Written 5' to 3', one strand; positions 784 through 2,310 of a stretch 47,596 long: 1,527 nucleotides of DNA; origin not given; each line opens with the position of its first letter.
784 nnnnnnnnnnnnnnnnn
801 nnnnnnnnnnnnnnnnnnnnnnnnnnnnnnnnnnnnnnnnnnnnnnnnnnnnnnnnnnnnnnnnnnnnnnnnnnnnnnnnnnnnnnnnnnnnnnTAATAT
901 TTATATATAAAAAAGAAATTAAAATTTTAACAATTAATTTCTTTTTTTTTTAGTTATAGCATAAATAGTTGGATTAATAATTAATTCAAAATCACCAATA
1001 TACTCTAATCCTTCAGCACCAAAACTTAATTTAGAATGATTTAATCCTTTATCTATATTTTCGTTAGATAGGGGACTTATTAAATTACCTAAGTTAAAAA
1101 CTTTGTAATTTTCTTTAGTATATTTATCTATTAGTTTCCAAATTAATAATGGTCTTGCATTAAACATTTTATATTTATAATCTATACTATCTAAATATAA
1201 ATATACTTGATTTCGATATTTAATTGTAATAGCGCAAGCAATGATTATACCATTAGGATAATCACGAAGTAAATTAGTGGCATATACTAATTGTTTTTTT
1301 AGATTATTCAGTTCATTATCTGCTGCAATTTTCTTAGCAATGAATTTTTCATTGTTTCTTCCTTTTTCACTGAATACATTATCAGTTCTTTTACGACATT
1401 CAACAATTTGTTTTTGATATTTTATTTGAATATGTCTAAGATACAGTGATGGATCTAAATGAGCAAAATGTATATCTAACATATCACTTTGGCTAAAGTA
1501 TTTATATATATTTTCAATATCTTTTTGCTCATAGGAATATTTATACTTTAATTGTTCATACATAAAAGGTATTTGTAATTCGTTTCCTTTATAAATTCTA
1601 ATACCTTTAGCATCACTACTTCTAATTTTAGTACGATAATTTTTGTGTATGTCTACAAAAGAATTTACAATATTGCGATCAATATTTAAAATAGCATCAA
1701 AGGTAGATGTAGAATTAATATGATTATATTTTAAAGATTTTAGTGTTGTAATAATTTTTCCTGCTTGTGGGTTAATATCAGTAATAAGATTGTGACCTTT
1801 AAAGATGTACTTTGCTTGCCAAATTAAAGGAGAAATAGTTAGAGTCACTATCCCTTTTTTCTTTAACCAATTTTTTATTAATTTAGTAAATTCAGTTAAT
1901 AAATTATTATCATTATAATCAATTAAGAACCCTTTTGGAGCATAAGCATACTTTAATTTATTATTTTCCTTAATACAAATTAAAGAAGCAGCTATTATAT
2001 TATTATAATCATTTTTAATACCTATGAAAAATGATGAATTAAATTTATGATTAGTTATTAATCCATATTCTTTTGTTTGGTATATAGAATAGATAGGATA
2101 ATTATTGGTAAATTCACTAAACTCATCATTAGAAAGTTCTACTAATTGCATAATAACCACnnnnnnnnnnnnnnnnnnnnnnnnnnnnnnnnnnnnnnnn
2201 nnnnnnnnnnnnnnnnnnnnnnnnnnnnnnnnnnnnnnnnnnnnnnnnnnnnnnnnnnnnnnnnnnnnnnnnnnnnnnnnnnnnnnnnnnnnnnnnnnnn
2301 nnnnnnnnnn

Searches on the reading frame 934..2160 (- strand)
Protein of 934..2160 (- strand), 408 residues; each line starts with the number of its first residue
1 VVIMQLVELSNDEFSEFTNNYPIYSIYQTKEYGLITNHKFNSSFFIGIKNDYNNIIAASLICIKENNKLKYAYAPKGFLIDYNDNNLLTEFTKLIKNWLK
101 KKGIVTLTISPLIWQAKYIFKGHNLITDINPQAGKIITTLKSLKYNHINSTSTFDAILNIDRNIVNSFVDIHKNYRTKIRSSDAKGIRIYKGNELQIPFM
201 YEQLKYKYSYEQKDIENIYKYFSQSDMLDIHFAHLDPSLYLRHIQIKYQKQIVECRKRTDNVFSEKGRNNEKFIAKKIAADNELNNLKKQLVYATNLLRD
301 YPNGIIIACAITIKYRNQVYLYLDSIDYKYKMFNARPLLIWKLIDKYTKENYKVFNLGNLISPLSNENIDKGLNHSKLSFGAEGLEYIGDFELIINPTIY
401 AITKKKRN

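Call 8: search_protein_families(library=pfam, proteins=[window:934-2160:-])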
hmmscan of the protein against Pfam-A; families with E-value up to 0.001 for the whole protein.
window:934-2160:- (408 aa): 2 families
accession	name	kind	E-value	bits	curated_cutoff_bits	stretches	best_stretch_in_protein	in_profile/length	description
PF02388.22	FemAB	-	5.3e-38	131.3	24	1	9-403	1-401/406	FemAB family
PF13480.13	Acetyltransf_6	-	0.0003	21.4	22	1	303-358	80-135/143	Acetyltransferase (GNAT) domain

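Call 17: find_encoding_contigs(protein=window:937-2160:-, flank=10000, max_places=6)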
Protein seq(408 aa) (408 aa): no gene with exactly this product is on record in the collection.

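Call 18: find_encoding_contigs(protein=window:937-2151:-, flank=10000, max_places=6)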
Protein seq(405 aa) (405 aa): 3 contigs read that carry it; 3 places shown.
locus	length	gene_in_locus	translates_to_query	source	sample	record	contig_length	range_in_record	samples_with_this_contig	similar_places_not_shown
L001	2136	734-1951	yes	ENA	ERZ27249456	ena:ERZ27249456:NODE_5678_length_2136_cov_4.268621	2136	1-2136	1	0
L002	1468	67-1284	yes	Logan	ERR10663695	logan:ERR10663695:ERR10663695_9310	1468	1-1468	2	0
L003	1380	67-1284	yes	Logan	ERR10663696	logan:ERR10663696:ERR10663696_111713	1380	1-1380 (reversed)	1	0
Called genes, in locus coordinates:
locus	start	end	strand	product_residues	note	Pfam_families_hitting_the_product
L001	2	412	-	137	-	?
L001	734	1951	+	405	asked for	PF02388:FemAB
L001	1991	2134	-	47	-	?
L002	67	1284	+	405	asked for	PF02388:FemAB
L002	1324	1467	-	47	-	?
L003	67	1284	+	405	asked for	PF02388:FemAB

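Call 19: find_homologous_proteins(query=window:937-2151:-, max_evalue=1e-10)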
Query seq(405 aa) (405 aa): 430 proteins with E <= 1e-10 among 3882 candidates; the best 120 are listed.
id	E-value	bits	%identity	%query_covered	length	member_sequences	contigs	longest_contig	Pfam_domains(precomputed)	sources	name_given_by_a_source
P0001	3.9e-105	370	47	99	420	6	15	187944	PF13480.14,PF02388.23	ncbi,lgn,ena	-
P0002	7.1e-105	369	45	99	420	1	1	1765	PF13480.14,PF02388.23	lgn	-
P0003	2.3e-103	364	45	99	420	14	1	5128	PF13480.14,PF02388.23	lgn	-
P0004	3.5e-103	364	45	99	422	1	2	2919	PF13480.14,PF02388.23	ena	-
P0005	1.8e-101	358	45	99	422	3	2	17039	PF13480.14,PF02388.23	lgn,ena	-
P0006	2.8e-101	357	44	99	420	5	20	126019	PF13480.14,PF02388.23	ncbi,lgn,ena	-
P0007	3.4e-101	357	44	99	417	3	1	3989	PF13480.14,PF02388.23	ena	-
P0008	1.6e-100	355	43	99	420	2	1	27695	PF13480.14,PF02388.23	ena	-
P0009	1.7e-100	355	44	100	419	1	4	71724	PF13480.14,PF02388.23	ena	-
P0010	8.0e-100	353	44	99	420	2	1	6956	PF13480.14,PF02388.23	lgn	-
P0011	1.2e-99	352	45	99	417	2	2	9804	PF13480.14,PF02388.23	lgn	-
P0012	3.4e-99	351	43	98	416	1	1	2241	PF13480.14,PF02388.23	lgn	-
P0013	6.0e-99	350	45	99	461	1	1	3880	PF13480.14,PF02388.23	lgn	-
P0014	7.5e-99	349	44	99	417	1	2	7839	PF13480.14,PF02388.23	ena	-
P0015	2.9e-98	347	43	99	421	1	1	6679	PF13480.14,PF02388.23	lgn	-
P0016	4.0e-98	347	44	99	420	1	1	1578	PF13480.14,PF02388.23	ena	-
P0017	6.8e-98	346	45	99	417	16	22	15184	PF13480.14,PF02388.23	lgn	-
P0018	2.4e-97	344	45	99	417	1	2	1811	PF13480.14,PF02388.23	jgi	-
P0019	4.1e-97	344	43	100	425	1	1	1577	PF13480.14,PF02388.23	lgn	-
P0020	1.0e-96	342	45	99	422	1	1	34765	PF13480.14,PF02388.23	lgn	-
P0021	1.0e-96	342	45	99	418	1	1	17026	PF13480.14,PF02388.23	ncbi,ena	-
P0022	1.1e-96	342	45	99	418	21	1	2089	PF13480.14,PF02388.23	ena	-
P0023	1.3e-96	342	44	99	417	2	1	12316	PF13480.14,PF02388.23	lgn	-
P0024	3.5e-96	341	45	99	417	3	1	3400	PF13480.14,PF02388.23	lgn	-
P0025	4.4e-96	340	43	98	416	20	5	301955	PF13480.14,PF02388.23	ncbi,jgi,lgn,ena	-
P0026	5.2e-96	340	43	99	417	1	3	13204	PF13480.14,PF02388.23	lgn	-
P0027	6.7e-96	340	43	99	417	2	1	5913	PF13480.14,PF02388.23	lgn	-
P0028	7.8e-96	339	44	99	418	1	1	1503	PF13480.14,PF02388.23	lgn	-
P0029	9.3e-96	339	44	99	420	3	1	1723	PF13480.14,PF02388.23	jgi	jgi:lipid II:glycine glycyltransferase (peptidoglycan interpeptide bridge formation enzyme)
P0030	1.3e-95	339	43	98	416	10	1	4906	PF13480.14,PF02388.23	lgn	-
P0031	1.5e-95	339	44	99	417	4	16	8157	PF13480.14,PF02388.23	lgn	-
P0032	1.9e-95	338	44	99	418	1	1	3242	PF13480.14,PF02388.23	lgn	-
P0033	3.2e-95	337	43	100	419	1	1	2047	PF13480.14,PF02388.23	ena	-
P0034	4.5e-95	337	45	99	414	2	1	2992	PF13480.14,PF02388.23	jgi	-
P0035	5.5e-95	337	44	99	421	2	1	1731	PF13480.14,PF02388.23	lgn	-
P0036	5.7e-95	337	45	99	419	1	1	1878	PF13480.14,PF02388.23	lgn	-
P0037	8.3e-95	336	43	98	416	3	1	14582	PF13480.14,PF02388.23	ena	-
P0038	1.2e-94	336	44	99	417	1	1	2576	PF13480.14,PF02388.23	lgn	-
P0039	1.5e-94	335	44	99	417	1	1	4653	PF13480.14,PF02388.23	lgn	-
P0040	1.6e-94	335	41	99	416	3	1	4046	PF13480.14,PF02388.23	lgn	-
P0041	2.1e-94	335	45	99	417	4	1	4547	PF13480.14,PF02388.23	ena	-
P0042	2.1e-94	335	44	99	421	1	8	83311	PF02388.23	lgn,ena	-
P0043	3.5e-94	334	43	99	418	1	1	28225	PF13480.14,PF02388.23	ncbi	-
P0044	4.6e-94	334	43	99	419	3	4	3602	PF13480.14,PF02388.23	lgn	-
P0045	6.9e-94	333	42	99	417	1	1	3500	PF13480.14,PF02388.23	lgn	-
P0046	1.3e-93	332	43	99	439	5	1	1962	PF13480.14,PF02388.23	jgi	-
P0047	1.9e-93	332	43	99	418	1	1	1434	PF13480.14,PF02388.23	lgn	-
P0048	2.2e-93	331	43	99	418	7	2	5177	PF02388.23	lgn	-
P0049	3.9e-93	331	43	99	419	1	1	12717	PF13480.14,PF02388.23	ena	-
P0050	4.0e-93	331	44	99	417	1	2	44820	PF13480.14,PF02388.23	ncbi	-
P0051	5.1e-93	330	46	99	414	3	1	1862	PF02388.23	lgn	-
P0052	5.3e-93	330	43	100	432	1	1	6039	PF13480.14,PF02388.23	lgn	-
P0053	8.0e-93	330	42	99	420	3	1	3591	PF13480.14,PF02388.23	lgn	-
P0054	1.1e-92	329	43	99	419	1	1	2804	PF13480.14,PF02388.23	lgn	-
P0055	2.3e-92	328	43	99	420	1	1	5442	PF13480.14,PF02388.23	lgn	-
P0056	3.3e-92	328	45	99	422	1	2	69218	PF02388.23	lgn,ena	-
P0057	4.5e-92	327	43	99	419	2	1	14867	PF13480.14,PF02388.23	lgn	-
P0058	1.1e-91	326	42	99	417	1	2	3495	PF13480.14,PF02388.23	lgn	-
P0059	1.2e-91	326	42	100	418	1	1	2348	PF02388.23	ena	-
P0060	1.4e-91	325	43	100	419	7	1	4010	PF13480.14,PF02388.23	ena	-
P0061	1.5e-91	325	42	100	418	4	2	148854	PF13480.14,PF02388.23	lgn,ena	-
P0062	7.0e-91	323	43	99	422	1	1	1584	PF02388.23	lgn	-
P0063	8.8e-91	323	43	100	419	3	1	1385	PF13480.14,PF02388.23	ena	-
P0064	1.0e-90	323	44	99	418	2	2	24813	PF13480.14,PF02388.23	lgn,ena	-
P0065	1.0e-90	323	42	99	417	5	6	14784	PF13480.14,PF02388.23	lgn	-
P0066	1.1e-90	323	42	99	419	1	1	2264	PF13480.14,PF02388.23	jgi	-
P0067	1.5e-90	322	43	99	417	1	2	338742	PF13480.14,PF02388.23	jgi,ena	jgi:Uncharacterized protein involved in methicillin resistance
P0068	1.7e-90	322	42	100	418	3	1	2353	PF02388.23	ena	-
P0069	1.9e-90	322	41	100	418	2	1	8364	PF13480.14,PF02388.23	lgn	-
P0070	2.0e-90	322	42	99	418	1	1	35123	PF02388.23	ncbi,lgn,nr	ncbi:MAG: peptidoglycan bridge formation glycyltransferase FemA/FemB family protein [bacterium]|nr:p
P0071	2.1e-90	322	42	99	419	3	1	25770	PF13480.14,PF02388.23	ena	-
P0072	4.7e-90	320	42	99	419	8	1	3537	PF13480.14,PF02388.23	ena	-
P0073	6.5e-90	320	41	99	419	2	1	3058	PF13480.14,PF02388.23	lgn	-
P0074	2.6e-89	318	41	99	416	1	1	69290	PF13480.14,PF02388.23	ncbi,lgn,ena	-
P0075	2.6e-89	318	40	99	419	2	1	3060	PF13480.14,PF02388.23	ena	-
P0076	4.1e-89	317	43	99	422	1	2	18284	PF13480.14,PF02388.23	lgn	-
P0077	4.2e-89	317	42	99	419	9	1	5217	PF13480.14,PF02388.23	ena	-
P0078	4.8e-89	317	44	99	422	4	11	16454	PF02388.23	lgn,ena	-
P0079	1.1e-88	316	44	99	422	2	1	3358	PF02388.23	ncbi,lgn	-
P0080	1.3e-88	316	42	99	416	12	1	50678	PF13480.14,PF02388.23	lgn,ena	-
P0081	1.5e-88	316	41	99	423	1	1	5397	PF13480.14,PF02388.23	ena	-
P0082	1.9e-88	315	44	99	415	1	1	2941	PF13480.14,PF02388.23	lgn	-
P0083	3.3e-88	314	42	100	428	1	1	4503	PF13480.14,PF02388.23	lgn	-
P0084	4.6e-88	314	41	99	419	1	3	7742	PF13480.14,PF02388.23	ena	-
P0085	4.8e-88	314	41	99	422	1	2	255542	PF13480.14,PF02388.23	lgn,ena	-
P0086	2.3e-87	312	42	100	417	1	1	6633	PF02388.23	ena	-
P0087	2.6e-87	311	41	100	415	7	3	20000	PF13480.14,PF02388.23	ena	-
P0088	2.7e-87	311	42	99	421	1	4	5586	PF02388.23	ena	-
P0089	2.8e-87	311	41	99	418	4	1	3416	PF13480.14,PF02388.23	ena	-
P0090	2.9e-87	311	43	100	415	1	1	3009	PF13480.14,PF02388.23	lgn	-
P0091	3.6e-87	311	43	99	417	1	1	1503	PF13480.14,PF02388.23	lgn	-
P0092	6.4e-87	310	41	98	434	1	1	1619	PF13480.14,PF02388.23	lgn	-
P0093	7.7e-87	310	44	99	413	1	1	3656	PF13480.14,PF02388.23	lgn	-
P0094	7.8e-87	310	41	100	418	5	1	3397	PF02388.23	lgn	-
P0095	8.5e-87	310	42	100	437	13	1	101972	PF13480.14,PF02388.23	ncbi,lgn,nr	ncbi:MAG: aminoacyltransferase [Bacilli bacterium]|nr:aminoacyltransferase [Bacilli bacterium]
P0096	1.0e-86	309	43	99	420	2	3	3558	PF02388.23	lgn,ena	-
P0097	1.2e-86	309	42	100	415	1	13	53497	PF13480.14,PF02388.23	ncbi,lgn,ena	-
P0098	1.3e-86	309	43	99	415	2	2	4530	PF13480.14,PF02388.23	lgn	-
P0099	1.4e-86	309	42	98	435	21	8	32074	PF13480.14,PF02388.23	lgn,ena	-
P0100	3.0e-86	308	43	98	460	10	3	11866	PF13480.14,PF02388.23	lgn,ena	-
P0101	5.1e-86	307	41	99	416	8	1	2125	PF13480.14,PF02388.23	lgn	-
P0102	6.9e-86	307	41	98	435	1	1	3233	PF13480.14,PF02388.23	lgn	-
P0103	1.1e-85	306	42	99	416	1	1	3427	PF02388.23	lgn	-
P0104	1.6e-85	306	43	98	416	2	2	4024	PF13480.14,PF02388.23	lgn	-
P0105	2.2e-85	305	41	100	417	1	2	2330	PF02388.23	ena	-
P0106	2.3e-85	305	41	100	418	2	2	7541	PF13480.14,PF02388.23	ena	-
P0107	2.3e-85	305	42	99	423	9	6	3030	PF13480.14,PF02388.23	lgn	-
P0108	2.4e-85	305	42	98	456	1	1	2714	PF13480.14,PF02388.23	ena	-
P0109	3.4e-85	304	42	99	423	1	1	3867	PF13480.14,PF02388.23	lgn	-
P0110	3.5e-85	304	42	98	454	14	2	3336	PF13480.14,PF02388.23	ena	-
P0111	8.1e-85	303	42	98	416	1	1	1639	PF13480.14,PF02388.23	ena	-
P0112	1.1e-84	303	42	98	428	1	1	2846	PF13480.14,PF02388.23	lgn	-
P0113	2.0e-84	302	42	99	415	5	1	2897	PF13480.14,PF02388.23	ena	-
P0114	3.9e-84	301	41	100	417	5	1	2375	PF02388.23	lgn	-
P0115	4.1e-84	301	41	99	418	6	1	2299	PF13480.14,PF02388.23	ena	-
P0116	4.3e-84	301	39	99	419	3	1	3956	PF13480.14,PF02388.23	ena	-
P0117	4.8e-84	301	41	99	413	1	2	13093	PF02388.23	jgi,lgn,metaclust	metaclust:\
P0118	4.9e-84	301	41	98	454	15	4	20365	PF13480.14,PF02388.23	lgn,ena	-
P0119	5.0e-84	301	40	100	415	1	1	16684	PF13480.14,PF02388.23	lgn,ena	-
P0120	9.5e-84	300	39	95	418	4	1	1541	PF13480.14,PF02388.23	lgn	-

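Call 20: find_encoding_contigs(protein=P0001, flank=10000, max_places=3)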
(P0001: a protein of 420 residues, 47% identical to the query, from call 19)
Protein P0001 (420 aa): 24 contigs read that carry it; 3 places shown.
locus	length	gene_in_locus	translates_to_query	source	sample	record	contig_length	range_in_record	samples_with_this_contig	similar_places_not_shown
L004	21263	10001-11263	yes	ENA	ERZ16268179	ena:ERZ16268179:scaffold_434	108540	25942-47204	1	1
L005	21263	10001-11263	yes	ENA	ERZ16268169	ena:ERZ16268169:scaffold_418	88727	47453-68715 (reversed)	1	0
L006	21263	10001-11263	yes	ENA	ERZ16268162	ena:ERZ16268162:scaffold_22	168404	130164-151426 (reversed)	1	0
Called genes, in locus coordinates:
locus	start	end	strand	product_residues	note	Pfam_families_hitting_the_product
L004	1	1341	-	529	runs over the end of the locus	PF00005:ABC_tran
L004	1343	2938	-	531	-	PF00664:ABC_membrane, PF02463:SMC_N (faint), PF00005:ABC_tran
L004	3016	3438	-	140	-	PF01219:DAGK_prokar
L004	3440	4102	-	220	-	PF14378:PAP2_3 (weak), PF01569:PAP2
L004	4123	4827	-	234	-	PF02535:Zip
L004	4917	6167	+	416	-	PF02388:FemAB, PF13480:Acetyltransf_6 (faint)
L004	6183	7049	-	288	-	PF00230:MIP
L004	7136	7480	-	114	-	PF07963:N_methyl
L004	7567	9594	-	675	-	PF01751:Toprim, PF01131:Topoisom_bac, PF01396:Zn_ribbon_Top1, PF03119:DNA_ligase_ZBD (faint), PF01396:Zn_ribbon_Top1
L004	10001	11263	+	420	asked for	PF02388:FemAB, PF13480:Acetyltransf_6 (weak)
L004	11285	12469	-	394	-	PF00009:GTP_EFTU, PF03144:GTP_EFTU_D2, PF03143:GTP_EFTU_D3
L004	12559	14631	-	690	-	PF00009:GTP_EFTU, PF03144:GTP_EFTU_D2, PF22042:EF-G_D2, PF14492:EFG_III, PF16658:RF3_C (weak), PF03764:EFG_IV, PF00679:EFG_C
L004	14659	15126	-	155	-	PF00177:Ribosomal_S7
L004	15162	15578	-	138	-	PF00164:Ribosom_S12_S23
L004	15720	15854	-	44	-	-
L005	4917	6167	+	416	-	PF02388:FemAB, PF13480:Acetyltransf_6 (faint)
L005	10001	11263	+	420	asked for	PF02388:FemAB, PF13480:Acetyltransf_6 (weak)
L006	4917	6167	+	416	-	PF02388:FemAB, PF13480:Acetyltransf_6 (faint)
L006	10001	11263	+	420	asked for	PF02388:FemAB, PF13480:Acetyltransf_6 (weak)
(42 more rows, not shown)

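Call 21: find_encoding_contigs(protein=P0006, flank=10000, max_places=3)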
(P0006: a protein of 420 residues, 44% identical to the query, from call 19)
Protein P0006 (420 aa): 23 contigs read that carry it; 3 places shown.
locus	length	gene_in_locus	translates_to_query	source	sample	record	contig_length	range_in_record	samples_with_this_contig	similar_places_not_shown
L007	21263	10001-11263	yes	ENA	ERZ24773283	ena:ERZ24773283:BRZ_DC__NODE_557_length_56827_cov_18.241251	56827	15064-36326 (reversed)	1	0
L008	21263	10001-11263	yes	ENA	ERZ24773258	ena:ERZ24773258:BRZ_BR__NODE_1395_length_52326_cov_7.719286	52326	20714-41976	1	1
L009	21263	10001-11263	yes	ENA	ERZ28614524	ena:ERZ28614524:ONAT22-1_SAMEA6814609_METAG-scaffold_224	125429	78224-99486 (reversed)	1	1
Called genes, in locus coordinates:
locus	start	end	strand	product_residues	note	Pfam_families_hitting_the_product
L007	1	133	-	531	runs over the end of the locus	PF00664:ABC_membrane, PF00005:ABC_tran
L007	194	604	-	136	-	PF01219:DAGK_prokar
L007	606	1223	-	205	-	PF01569:PAP2, PF14378:PAP2_3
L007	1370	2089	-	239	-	PF02535:Zip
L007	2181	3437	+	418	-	PF02388:FemAB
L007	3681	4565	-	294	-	PF00230:MIP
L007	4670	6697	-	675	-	PF01751:Toprim, PF01131:Topoisom_bac, PF01396:Zn_ribbon_Top1, PF03119:DNA_ligase_ZBD (faint), PF01396:Zn_ribbon_Top1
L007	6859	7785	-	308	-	PF01869:BcrAD_BadFG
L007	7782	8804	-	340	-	PF09989:DUF2229 (faint), PF06050:HGD-D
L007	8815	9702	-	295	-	PF09989:DUF2229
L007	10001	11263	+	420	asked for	PF02388:FemAB, PF13480:Acetyltransf_6 (weak)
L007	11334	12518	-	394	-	PF00009:GTP_EFTU, PF03144:GTP_EFTU_D2, PF03143:GTP_EFTU_D3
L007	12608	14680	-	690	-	PF00009:GTP_EFTU, PF03144:GTP_EFTU_D2, PF22042:EF-G_D2, PF14492:EFG_III, PF16658:RF3_C, PF03764:EFG_IV, PF00679:EFG_C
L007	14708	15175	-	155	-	PF00177:Ribosomal_S7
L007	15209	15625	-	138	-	PF00164:Ribosom_S12_S23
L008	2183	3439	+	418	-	PF02388:FemAB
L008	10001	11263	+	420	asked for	PF02388:FemAB, PF13480:Acetyltransf_6 (weak)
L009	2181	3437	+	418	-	PF02388:FemAB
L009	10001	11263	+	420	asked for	PF02388:FemAB, PF13480:Acetyltransf_6 (weak)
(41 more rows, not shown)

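Call 39: list_cluster_members(proteins=[P0001, P0006, P0025, P0021, P0043, P0050, P0074, P0097])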
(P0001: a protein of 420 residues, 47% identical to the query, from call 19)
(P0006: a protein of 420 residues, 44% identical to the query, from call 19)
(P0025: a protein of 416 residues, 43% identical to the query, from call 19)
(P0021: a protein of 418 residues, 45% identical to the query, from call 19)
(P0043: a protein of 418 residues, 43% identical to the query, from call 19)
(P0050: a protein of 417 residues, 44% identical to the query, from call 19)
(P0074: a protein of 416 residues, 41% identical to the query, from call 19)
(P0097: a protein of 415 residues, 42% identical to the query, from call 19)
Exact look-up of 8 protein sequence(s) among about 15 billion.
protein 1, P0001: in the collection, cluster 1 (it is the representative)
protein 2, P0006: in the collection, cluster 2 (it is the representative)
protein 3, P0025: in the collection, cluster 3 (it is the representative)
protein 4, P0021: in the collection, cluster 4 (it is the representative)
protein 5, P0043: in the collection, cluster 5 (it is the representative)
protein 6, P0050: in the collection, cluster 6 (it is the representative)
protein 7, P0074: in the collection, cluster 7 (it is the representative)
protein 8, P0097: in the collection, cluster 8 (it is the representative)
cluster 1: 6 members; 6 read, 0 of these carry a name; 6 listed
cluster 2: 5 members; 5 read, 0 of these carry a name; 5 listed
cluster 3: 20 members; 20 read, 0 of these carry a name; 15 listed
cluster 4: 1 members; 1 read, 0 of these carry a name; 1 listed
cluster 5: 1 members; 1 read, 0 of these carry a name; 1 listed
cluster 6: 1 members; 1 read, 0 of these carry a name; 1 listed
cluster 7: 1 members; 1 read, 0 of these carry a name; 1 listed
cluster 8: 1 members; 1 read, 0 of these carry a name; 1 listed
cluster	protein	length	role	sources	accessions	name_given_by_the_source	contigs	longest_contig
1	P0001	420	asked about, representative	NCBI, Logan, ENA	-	-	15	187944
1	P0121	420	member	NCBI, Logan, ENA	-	-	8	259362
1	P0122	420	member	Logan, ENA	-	-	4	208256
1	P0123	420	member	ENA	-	-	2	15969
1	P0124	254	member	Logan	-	-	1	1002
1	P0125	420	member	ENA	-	-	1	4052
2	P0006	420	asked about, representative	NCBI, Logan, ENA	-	-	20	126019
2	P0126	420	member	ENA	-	-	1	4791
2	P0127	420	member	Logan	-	-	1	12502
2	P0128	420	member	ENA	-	-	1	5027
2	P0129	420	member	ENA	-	-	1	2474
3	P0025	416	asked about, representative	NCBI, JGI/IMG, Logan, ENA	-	-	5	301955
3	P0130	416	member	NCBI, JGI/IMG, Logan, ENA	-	-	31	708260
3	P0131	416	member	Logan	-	-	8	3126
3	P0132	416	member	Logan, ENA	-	-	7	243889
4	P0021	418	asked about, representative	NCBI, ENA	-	-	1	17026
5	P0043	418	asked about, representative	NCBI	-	-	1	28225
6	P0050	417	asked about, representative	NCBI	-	-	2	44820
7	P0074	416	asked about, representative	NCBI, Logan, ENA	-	-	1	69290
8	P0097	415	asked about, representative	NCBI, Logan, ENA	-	-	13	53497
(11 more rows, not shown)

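Call 40: search_protein_families(library=ncbifam, proteins=[window:934-2160:-], max_evalue=0.01)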
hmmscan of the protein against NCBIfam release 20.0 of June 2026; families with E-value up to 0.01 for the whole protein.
window:934-2160:- (408 aa): 1 family
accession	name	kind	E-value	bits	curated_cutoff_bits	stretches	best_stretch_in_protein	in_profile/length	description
NF047883.1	UAcmpLyAlTFemX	equivalog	6.6e-09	35.5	500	1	13-113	14-113/337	UDP-N-acetylmuramoylpentapeptide-lysine N(6)-alanyltransferase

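Call 43: find_related_loci(query=A4, collection=genome_contigs, flank=3000)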
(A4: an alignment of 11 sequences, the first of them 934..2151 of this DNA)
Query A4 (405 aa) in genome_contigs; peptide patterns used: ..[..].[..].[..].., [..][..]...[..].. (x = any residue, [..] = any of these).
599 stretches matched a pattern (row limit reached: there are more); 491 encode a relative of the query (tblastn E <= 1e-3); the best 80 are kept; 80 distinct loci.
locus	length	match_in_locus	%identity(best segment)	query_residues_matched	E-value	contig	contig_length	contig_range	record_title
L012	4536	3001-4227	44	1-404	5e-107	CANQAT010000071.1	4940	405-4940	MAG: uncultured Bacilli bacterium isolate Lapin-002__bin26 genome assembly, contig: Lapin-002__NODE_22912_length_4940_co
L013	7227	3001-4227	44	1-404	8e-107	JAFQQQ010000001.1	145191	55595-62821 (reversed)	MAG: Bacilli bacterium isolate RGIG2062 Goat_Colon-2__c93, whole genome shotgun sequence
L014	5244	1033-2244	44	1-399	8e-107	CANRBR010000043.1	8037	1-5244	MAG: uncultured Bacilli bacterium isolate Lapin-028__bin7 genome assembly, contig: Lapin-028__NODE_10004_length_8037_cov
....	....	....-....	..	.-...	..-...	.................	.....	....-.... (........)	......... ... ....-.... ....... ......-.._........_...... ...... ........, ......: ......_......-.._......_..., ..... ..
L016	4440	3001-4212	43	1-399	2e-104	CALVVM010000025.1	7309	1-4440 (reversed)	MAG: uncultured Bacilli bacterium isolate E08__bin130 genome assembly, contig: E08__k127_3760479, whole genome shotgun s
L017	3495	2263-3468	43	1-397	6e-106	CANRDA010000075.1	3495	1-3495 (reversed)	MAG: uncultured Bacilli bacterium isolate Lapin-027__bin13 genome assembly, contig: Lapin-027__NODE_32365_length_3495_co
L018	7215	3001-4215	41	1-401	2e-102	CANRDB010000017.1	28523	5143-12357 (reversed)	MAG: uncultured Bacilli bacterium isolate Lapin-026__bin71 genome assembly, contig: Lapin-026__NODE_1808_length_28523_co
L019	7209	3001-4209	44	1-399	4e-101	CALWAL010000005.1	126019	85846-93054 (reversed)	MAG: uncultured Bacilli bacterium isolate BRZ_FM__bin62 genome assembly, contig: BRZ_FM__NODE_240_length_126019_cov_46.1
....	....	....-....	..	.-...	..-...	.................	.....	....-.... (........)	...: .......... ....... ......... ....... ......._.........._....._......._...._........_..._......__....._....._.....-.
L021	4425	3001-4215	43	1-399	7e-101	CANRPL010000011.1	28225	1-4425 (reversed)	MAG: uncultured Bacilli bacterium isolate Lapin-018__bin53 genome assembly, contig: Lapin-018__NODE_1343_length_28225_co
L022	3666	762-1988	43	1-404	1e-101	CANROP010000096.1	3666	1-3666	MAG: uncultured Bacilli bacterium isolate Lapin-020__bin127 genome assembly, contig: Lapin-020__NODE_39656_length_3666_c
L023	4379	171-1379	41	1-399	4e-100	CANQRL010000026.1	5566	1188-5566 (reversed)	MAG: uncultured Bacilli bacterium isolate Lapin-008__bin44 genome assembly, contig: Lapin-008__NODE_13228_length_5566_co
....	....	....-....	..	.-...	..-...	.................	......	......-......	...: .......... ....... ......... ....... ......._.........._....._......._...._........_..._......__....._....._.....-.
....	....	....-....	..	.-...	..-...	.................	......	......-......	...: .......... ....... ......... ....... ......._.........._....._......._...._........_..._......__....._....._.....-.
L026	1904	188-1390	43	1-397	1e-103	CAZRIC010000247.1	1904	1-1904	MAG TPA_asm: uncultured Muribaculaceae bacterium isolate SRP287540_co1_70 genome assembly, contig: NODE_66882_length_190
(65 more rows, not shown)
